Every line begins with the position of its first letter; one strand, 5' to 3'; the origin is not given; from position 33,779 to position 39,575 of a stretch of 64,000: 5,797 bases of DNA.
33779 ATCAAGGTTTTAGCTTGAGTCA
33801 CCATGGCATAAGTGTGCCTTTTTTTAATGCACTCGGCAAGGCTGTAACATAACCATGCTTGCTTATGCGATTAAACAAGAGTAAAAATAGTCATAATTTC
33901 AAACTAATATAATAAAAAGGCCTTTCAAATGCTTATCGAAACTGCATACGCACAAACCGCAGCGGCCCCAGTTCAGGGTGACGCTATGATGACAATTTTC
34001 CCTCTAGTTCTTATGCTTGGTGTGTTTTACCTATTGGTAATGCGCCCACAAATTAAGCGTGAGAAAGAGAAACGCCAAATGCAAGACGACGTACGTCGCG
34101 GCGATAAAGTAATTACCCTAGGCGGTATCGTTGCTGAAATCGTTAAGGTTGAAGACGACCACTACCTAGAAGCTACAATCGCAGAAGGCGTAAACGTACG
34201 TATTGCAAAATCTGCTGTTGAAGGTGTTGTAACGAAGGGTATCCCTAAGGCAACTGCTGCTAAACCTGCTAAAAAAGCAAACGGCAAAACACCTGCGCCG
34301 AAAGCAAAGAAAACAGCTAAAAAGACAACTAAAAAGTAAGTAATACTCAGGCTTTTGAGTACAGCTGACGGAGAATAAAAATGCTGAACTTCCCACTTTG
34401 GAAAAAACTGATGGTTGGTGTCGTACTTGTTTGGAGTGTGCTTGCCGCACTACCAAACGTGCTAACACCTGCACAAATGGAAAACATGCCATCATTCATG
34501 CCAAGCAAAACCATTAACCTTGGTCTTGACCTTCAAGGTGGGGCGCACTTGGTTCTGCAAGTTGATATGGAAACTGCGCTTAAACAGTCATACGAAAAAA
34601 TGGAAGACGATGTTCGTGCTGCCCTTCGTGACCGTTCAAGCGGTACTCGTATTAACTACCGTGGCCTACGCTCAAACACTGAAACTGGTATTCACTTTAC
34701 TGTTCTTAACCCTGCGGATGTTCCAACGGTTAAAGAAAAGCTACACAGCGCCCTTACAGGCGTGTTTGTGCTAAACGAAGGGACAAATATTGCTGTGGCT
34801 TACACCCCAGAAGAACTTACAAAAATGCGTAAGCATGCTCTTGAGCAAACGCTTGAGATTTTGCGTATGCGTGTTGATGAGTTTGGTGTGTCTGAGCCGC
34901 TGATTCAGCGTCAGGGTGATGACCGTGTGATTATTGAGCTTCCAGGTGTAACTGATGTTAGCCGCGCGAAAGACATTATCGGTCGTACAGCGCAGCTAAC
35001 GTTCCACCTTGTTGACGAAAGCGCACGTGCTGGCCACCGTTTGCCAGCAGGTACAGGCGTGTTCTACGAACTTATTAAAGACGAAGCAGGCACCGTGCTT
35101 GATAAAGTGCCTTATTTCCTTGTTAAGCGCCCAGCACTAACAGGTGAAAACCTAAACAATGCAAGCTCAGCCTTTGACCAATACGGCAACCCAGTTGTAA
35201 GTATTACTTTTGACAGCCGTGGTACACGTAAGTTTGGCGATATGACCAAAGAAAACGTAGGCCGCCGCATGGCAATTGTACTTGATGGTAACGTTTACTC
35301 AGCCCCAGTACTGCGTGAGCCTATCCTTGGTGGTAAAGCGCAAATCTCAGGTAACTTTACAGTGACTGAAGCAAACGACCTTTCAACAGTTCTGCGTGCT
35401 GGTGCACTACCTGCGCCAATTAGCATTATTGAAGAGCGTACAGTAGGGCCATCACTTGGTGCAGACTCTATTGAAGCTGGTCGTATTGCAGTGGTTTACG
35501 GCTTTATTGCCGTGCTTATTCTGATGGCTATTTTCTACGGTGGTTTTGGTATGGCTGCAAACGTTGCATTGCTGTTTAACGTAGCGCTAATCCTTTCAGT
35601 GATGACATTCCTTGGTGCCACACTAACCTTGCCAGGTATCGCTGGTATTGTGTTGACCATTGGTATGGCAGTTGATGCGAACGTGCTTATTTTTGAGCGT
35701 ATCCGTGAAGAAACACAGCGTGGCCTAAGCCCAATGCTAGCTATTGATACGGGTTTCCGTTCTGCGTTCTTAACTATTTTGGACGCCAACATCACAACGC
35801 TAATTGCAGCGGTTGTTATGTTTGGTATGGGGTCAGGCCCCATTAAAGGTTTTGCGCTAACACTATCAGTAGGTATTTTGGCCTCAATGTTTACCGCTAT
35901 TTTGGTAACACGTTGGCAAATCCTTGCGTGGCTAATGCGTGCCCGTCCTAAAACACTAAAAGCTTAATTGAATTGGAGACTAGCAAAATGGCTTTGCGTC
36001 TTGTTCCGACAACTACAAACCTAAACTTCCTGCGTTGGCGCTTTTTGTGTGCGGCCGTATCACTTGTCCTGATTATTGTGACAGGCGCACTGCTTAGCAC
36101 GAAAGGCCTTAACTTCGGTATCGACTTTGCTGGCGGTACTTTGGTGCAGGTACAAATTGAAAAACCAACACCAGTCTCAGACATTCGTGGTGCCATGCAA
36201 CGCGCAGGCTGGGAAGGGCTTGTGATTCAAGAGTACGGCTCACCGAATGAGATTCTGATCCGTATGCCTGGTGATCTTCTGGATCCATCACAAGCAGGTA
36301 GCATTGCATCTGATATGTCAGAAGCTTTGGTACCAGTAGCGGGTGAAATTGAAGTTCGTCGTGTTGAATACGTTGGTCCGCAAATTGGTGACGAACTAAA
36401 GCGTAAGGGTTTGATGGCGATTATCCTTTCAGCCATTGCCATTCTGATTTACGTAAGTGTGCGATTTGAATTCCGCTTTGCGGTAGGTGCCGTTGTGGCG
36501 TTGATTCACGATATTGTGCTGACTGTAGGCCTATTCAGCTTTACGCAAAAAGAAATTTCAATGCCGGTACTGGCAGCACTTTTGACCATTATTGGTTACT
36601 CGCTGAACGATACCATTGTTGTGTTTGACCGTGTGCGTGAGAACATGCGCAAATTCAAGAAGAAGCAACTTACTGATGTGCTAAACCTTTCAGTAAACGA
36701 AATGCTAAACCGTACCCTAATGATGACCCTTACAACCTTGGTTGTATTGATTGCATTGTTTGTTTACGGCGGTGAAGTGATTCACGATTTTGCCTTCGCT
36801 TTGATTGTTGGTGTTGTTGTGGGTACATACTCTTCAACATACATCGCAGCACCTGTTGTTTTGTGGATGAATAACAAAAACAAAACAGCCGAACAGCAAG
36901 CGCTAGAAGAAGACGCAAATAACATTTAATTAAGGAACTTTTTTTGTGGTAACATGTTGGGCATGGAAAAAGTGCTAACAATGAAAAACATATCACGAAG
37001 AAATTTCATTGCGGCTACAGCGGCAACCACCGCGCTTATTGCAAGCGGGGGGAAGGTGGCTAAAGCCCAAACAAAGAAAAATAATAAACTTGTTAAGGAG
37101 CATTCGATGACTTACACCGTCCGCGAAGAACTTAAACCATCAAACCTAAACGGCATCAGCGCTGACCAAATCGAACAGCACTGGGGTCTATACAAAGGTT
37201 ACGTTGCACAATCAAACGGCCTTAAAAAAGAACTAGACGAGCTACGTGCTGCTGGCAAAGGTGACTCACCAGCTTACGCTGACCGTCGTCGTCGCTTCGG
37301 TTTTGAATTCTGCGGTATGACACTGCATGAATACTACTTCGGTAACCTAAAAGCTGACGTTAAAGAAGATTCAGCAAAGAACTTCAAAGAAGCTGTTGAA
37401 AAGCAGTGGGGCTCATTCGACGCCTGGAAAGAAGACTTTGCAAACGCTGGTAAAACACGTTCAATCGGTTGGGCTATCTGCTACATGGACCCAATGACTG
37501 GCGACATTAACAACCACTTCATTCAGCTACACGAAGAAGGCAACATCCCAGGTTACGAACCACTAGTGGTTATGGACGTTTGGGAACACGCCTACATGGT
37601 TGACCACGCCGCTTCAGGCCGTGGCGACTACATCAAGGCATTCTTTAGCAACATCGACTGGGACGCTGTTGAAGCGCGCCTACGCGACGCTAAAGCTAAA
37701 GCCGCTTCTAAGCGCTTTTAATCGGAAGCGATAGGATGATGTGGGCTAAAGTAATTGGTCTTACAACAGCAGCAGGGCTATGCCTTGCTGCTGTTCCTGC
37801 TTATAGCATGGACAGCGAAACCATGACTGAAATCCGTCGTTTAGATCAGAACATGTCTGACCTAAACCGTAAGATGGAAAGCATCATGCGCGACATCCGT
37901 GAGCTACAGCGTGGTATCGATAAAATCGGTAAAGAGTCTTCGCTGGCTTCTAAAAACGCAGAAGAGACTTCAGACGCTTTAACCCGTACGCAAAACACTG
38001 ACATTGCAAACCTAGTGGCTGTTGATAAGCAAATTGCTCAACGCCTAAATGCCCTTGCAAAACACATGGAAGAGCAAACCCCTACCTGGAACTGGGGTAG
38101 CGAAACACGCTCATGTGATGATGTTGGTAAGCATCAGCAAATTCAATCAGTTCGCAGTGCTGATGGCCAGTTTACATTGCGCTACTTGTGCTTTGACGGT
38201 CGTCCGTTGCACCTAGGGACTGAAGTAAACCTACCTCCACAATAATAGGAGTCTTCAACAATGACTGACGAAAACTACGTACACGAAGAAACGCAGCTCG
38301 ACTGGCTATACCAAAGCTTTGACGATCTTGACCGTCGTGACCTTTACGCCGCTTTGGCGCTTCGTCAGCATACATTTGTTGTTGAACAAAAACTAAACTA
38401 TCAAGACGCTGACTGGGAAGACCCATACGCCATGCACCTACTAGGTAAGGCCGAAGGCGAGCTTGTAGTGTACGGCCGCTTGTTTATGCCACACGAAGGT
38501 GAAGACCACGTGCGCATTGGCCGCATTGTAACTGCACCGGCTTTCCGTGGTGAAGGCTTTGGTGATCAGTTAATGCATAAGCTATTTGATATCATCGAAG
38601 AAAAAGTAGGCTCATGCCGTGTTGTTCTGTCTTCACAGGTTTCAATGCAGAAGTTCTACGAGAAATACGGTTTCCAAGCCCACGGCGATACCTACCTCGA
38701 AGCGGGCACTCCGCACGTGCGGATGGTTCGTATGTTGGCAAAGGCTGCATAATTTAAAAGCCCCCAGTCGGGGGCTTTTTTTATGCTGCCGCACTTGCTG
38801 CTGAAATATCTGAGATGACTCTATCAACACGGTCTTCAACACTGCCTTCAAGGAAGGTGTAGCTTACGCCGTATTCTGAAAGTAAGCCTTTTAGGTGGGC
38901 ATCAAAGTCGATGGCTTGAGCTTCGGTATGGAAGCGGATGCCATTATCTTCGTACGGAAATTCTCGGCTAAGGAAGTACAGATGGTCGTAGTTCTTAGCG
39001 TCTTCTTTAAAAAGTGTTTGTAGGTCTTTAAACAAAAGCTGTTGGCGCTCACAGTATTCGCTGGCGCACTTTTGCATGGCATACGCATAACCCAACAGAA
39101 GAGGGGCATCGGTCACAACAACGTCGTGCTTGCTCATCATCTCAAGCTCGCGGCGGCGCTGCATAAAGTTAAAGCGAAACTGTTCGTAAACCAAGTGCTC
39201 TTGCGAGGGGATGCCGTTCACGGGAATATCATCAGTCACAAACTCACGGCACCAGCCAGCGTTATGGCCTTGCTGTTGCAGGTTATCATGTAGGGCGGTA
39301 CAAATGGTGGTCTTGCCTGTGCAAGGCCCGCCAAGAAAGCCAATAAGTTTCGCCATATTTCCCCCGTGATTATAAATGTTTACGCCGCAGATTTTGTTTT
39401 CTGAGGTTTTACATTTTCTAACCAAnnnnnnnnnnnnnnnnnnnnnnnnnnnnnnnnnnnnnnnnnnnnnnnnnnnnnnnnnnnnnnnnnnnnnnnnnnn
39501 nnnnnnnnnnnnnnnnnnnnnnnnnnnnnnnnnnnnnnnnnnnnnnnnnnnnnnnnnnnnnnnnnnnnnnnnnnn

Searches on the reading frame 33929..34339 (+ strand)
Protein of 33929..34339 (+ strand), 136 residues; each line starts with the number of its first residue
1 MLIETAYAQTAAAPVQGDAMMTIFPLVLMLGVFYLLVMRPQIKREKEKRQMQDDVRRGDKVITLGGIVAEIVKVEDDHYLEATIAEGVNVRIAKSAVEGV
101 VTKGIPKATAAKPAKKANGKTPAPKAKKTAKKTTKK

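Call 51: search_protein_families(library=pfam, proteins=[window:33929-34339:+], max_evalue=0.00001)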
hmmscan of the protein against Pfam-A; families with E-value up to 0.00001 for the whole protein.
window:33929-34339:+ (136 aa): 1 family
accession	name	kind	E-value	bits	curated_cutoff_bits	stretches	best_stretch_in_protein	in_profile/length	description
PF02699.20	YajC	-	2.3e-24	85.5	28.2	1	21-98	1-77/78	Preprotein translocase subunit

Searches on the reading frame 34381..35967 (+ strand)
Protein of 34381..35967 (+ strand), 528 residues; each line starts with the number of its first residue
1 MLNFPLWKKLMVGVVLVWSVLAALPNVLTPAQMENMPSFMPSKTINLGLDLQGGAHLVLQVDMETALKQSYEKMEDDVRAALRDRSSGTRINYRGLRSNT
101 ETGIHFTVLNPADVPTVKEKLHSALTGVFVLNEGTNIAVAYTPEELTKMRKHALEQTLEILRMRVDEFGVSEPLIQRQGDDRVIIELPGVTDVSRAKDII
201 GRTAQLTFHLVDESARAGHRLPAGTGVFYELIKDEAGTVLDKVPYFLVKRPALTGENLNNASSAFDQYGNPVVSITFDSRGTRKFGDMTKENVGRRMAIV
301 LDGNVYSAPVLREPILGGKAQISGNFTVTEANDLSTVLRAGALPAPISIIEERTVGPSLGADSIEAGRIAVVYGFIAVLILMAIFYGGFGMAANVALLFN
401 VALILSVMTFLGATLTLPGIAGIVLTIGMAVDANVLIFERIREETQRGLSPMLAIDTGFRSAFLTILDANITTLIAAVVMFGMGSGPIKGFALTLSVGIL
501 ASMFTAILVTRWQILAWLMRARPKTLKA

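Call 51: search_protein_families(library=pfam, proteins=[window:34381-35967:+], max_evalue=0.00001)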
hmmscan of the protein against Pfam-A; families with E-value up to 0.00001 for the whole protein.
window:34381-35967:+ (528 aa): 5 families
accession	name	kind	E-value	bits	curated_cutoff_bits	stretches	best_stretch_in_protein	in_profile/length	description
PF22599.2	SecDF_P1_head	-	1.2e-40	138.3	27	1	242-345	10-114/114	SecDF, P1 head subdomain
PF21760.3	SecD_1st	-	2.3e-28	97.9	27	1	154-213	1-60/60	Protein translocase subunit SecDF, P1 domain, N-terminal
PF02355.23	SecD_SecF_C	-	5.2e-21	75.3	20.5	1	347-518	13-186/189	Protein export membrane protein SecD/SecF, C-terminal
PF07549.19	Sec_GG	-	6.1e-07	29.2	20.3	1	39-63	2-26/28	SecD/SecF GG Motif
PF03176.21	MMPL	-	4.4e-06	26.3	20.5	0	369-507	147-292/333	MMPL family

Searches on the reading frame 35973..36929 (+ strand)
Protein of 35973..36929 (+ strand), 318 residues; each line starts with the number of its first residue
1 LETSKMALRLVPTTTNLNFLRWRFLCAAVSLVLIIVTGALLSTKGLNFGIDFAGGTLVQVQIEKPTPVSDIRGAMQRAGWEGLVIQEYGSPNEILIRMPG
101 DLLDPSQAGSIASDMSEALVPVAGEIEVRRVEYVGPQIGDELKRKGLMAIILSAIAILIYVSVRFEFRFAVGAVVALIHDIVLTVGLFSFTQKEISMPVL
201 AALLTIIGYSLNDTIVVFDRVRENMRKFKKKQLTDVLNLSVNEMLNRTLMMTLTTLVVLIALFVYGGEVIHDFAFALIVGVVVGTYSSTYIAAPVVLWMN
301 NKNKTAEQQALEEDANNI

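Call 51: search_protein_families(library=pfam, proteins=[window:35973-36929:+], max_evalue=0.00001)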
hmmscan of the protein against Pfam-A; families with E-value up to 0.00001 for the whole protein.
window:35973-36929:+ (318 aa): 2 families
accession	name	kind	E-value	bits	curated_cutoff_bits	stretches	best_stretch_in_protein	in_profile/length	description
PF02355.23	SecD_SecF_C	-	2.9e-69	232.7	20.5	1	119-301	6-188/189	Protein export membrane protein SecD/SecF, C-terminal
PF07549.19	Sec_GG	-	1.5e-10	40.7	20.3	1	40-65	2-27/28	SecD/SecF GG Motif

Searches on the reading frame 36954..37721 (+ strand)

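Call 51: search_protein_families(library=pfam, proteins=[window:36954-37721:+], max_evalue=0.00001)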
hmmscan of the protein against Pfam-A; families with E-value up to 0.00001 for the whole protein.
window:36954-37721:+ (255 aa): 1 family
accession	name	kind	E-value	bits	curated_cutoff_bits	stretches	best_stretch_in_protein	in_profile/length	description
PF02777.23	Sod_Fe_C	-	4.8e-23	81.6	20.9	1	142-242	3-102/102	Iron/manganese superoxide dismutases, C-terminal domain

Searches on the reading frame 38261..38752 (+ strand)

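Call 51: search_protein_families(library=pfam, proteins=[window:38261-38752:+], max_evalue=0.00001)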
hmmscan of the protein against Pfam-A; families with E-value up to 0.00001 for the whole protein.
window:38261-38752:+ (163 aa): 3 families
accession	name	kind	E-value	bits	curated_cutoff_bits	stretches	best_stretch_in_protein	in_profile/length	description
PF00583.31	Acetyltransf_1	-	8.4e-14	52.3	20.7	1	35-138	10-116/116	Acetyltransferase (GNAT) family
PF13673.13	Acetyltransf_10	-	1.2e-13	51.5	23.6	1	65-158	39-127/128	Acetyltransferase (GNAT) domain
PF13508.13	Acetyltransf_7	-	1.2e-10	42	27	1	64-139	10-83/84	Acetyltransferase (GNAT) domain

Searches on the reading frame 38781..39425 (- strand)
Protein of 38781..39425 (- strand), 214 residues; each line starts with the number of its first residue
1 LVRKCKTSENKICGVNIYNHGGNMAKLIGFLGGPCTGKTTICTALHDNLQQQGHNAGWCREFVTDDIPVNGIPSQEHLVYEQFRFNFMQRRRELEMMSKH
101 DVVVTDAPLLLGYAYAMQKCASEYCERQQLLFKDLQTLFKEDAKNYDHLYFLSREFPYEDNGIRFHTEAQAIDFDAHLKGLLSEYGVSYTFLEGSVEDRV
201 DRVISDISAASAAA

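Call 51: search_protein_families(library=pfam, proteins=[window:38781-39425:-], max_evalue=0.00001)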
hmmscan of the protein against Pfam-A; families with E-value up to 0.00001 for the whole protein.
window:38781-39425:- (214 aa): 1 family
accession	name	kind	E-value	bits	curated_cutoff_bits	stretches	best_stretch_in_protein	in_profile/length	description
PF13521.12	AAA_28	-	2.4e-17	64.1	27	1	29-199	3-164/164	AAA domain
